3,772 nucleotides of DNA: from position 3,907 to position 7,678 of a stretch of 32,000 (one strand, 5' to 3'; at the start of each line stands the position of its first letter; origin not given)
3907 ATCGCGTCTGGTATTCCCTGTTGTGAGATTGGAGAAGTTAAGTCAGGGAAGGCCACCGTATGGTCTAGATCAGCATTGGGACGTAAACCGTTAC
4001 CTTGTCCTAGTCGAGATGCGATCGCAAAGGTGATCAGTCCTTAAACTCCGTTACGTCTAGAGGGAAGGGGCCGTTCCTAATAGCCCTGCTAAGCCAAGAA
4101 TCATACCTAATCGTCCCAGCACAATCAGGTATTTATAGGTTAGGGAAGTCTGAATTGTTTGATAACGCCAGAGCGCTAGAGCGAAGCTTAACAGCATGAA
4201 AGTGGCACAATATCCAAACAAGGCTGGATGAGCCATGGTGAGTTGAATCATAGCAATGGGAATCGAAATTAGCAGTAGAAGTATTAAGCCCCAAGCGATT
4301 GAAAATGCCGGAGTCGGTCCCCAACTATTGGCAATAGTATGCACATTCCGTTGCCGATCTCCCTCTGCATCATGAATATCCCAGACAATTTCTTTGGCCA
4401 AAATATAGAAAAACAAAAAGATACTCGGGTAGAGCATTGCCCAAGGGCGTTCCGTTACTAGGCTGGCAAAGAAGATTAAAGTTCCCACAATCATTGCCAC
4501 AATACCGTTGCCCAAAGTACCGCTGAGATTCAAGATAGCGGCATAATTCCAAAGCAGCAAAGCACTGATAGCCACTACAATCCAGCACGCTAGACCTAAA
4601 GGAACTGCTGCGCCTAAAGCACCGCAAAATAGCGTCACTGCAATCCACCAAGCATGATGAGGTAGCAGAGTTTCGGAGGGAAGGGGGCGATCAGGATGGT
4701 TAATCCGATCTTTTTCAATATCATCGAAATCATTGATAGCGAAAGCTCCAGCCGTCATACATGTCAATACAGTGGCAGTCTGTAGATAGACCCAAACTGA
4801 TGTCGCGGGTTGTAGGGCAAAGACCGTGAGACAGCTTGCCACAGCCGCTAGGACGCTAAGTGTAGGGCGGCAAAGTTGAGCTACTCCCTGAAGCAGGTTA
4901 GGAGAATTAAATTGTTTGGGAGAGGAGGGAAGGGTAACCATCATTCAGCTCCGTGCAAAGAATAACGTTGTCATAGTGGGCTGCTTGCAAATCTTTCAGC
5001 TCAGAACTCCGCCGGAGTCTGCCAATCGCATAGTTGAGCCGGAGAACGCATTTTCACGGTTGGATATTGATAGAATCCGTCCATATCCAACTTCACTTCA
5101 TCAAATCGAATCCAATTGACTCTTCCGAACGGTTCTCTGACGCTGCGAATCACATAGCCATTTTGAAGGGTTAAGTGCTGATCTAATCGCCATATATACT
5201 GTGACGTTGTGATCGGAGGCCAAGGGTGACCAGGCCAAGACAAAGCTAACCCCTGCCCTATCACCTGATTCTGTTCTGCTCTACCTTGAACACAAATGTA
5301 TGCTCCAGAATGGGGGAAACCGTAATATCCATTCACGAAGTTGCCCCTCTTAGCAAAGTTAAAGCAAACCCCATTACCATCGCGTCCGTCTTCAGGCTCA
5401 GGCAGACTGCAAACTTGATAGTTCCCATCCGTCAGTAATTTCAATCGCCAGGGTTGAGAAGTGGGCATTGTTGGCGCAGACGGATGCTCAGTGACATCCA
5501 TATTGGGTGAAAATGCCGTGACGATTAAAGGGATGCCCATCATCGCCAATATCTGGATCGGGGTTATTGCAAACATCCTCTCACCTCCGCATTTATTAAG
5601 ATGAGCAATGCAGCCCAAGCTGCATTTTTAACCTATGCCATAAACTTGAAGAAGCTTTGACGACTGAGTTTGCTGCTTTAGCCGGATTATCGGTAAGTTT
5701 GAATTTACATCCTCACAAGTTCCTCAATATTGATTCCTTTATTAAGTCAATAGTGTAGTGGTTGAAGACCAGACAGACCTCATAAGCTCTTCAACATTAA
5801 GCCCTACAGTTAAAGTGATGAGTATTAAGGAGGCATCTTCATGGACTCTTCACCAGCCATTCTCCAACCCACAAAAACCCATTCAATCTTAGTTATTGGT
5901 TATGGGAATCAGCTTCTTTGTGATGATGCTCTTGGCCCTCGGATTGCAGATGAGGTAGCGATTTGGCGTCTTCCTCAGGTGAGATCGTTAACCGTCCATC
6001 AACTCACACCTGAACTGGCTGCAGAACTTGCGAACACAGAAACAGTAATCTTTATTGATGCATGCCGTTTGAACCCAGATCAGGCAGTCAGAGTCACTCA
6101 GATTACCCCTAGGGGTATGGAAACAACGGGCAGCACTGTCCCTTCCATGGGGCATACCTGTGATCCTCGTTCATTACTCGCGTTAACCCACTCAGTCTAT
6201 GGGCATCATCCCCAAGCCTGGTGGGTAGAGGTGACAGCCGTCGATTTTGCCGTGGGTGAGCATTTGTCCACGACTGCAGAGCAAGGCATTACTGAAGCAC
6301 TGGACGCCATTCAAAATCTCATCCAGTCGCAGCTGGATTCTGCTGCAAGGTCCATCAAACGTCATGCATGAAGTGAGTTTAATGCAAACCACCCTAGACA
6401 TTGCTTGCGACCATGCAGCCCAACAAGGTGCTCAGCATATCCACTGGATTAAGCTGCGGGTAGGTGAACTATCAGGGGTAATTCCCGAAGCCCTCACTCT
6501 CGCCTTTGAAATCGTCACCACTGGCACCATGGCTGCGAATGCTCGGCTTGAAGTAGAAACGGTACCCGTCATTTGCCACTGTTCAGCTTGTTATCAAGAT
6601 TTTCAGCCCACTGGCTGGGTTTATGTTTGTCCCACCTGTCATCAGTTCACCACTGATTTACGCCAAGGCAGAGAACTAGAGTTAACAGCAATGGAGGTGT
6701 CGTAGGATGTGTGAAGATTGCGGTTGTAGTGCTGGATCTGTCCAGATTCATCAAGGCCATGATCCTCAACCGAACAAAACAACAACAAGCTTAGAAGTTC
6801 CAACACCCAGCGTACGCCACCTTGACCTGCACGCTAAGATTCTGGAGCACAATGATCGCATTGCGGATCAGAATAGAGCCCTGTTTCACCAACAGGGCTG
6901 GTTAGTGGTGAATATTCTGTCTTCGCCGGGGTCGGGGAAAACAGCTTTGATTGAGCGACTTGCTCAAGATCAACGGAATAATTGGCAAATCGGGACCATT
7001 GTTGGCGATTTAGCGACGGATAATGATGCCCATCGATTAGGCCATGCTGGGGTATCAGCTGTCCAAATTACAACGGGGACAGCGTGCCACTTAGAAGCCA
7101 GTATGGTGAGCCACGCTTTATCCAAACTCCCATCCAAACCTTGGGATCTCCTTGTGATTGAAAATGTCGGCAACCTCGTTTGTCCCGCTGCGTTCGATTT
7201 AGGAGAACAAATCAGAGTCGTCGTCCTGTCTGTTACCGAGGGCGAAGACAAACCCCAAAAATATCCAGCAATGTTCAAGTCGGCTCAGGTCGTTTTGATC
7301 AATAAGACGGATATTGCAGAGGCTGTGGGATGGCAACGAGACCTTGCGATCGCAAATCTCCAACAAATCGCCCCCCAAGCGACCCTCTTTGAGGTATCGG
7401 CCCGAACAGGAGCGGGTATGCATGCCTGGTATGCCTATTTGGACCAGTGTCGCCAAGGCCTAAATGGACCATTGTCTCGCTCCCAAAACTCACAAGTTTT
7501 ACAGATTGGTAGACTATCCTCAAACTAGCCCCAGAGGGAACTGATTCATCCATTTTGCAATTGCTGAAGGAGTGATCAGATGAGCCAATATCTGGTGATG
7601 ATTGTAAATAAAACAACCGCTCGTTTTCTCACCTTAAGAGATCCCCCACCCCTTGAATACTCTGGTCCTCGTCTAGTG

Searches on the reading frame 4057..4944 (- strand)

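Call 8: search_protein_families(library=ncbifam, proteins=[window:4057-4944:-])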
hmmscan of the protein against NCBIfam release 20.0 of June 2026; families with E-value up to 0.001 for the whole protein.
window:4057-4944:- (295 aa): 16 families
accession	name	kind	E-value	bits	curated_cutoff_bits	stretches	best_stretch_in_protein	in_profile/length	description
NF009523.0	PRK12884.1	equivalog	6.3e-39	133.8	269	1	18-276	4-264/279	prenyltransferase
NF009521.0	PRK12882.1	equivalog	6e-34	117.6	296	1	18-272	5-264/280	geranylgeranylglycerol-phosphate geranylgeranyltransferase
NF009513.0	PRK12872.1-3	equivalog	2.4e-21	76.5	288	1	54-286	58-288/293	prenyltransferase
NF009522.0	PRK12883.1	equivalog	3.1e-19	69.5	353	1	22-225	7-211/279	geranylgeranylglycerol-phosphate geranylgeranyltransferase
NF009525.0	PRK12887.1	equivalog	1.4e-14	54.1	226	1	29-263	31-276/310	homogentisate phytyltransferase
NF005742.0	PRK07566.1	equivalog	9.9e-13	47.9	313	1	62-238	77-260/315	chlorophyll synthase ChlG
NF009512.0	PRK12872.1-1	equivalog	1.2e-12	48.1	278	1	43-286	31-293/303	geranylgeranylglycerol-phosphate geranylgeranyltransferase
TIGR01476.1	chlor_syn_BchG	subfamily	8.2e-11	41.9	212.3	1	44-252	29-239/283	(bacterio)chlorophyll synthase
NF045897.1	SCO3242_trans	equivalog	2.5e-08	33.8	260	1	61-136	41-117/287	SCO3242 family prenyltransferase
TIGR01475.1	ubiA_other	subfamily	3.2e-08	33.4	180.8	1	40-265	25-250/282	UbiA-like polyprenyltransferase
NF035940.1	prenyl_rel_EboC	equivalog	1e-07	31.7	250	1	32-183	12-172/292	UbiA-like protein EboC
NF009058.0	PRK12392.1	subfamily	3.8e-07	29.5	494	1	43-255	42-263/333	bacteriochlorophyll c synthase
NF009511.0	PRK12871.1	equivalog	4.1e-07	29.6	281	1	85-270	86-276/297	prenyltransferase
NF008978.0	PRK12324.1-4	equivalog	7.1e-06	25.2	207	1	17-136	31-156/322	decaprenyl-phosphate phosphoribosyltransferase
NF006088.0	PRK08238.1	equivalog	8e-05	21.5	351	1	49-178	224-358/482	UbiA family prenyltransferase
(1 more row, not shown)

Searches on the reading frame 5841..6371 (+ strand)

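Call 8: search_protein_families(library=ncbifam, proteins=[window:5841-6371:+])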
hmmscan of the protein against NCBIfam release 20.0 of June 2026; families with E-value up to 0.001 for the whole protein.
window:5841-6371:+ (176 aa): 4 families
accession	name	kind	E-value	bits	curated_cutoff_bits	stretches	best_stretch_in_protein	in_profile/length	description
TIGR00072.1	hydrog_prot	superfamily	1.5e-17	63.9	47.45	1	17-160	1-144/145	hydrogenase maturation protease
TIGR01441.2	GPR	equivalog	8.3e-06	25.1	120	1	8-43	87-122/306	GPR endopeptidase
TIGR00140.1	hupD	subfamily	7.5e-05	22.7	151.8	1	16-164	1-146/151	HyaD/HybD family hydrogenase maturation endopeptidase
NF007777.0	PRK10466.1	equivalog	0.00023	21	190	1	15-82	2-71/164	HyaD/HybD family hydrogenase maturation endopeptidase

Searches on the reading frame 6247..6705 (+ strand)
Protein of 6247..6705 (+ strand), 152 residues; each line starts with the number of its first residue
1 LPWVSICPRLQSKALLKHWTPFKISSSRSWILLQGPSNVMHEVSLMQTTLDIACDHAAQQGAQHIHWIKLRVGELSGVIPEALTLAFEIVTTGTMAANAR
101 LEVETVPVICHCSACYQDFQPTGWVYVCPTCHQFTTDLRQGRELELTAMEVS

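Call 8: search_protein_families(library=ncbifam, proteins=[window:6247-6705:+])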
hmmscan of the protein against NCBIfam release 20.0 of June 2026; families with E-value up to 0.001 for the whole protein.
window:6247-6705:+ (152 aa): 6 families
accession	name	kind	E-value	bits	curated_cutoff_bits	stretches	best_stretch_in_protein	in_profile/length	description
TIGR00100.1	hypA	equivalog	3.2e-33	114.2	88.1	1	40-151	1-113/116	hydrogenase maturation nickel metallochaperone HypA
NF001976.0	PRK00762.1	equivalog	5.8e-16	58.4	146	1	40-151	1-118/124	hydrogenase maturation nickel metallochaperone HypA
NF001839.0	PRK00564.1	equivalog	6.5e-16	58.6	112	1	40-151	1-114/117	hydrogenase/urease nickel incorporation protein HypA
NF002979.0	PRK03681.1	subfamily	9.6e-16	58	121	1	40-150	1-112/116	hydrogenase/urease nickel incorporation protein HypA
NF009046.0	PRK12380.1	subfamily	7.3e-15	55.3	113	1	40-151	1-112/113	hydrogenase/urease nickel incorporation protein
NF003008.0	PRK03824.1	equivalog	1.1e-09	38.3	125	1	40-119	1-80/135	hydrogenase nickel incorporation protein HypA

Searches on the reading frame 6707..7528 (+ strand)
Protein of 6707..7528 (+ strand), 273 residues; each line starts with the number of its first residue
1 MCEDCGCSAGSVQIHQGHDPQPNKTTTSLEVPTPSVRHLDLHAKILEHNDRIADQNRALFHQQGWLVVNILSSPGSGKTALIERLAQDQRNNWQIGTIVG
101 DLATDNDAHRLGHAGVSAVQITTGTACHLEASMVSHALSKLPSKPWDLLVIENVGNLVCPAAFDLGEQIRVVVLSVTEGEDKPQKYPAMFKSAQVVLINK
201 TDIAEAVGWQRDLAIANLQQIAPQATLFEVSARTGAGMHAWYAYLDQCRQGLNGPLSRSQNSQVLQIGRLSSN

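Call 8: search_protein_families(library=ncbifam, proteins=[window:6707-7528:+])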
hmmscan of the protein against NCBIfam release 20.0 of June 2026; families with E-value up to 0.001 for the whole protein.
window:6707-7528:+ (273 aa): 3 families
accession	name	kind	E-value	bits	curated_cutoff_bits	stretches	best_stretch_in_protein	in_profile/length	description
TIGR00073.1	hypB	equivalog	9.5e-85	283.5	121.2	1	38-248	3-213/217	hydrogenase nickel incorporation protein HypB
NF007775.0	PRK10463.1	equivalog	6.4e-71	239.1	385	1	37-248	76-287/290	hydrogenase nickel incorporation protein HypB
TIGR00101.1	ureG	equivalog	9.5e-13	48.4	204.2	1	70-214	6-158/199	urease accessory protein UreG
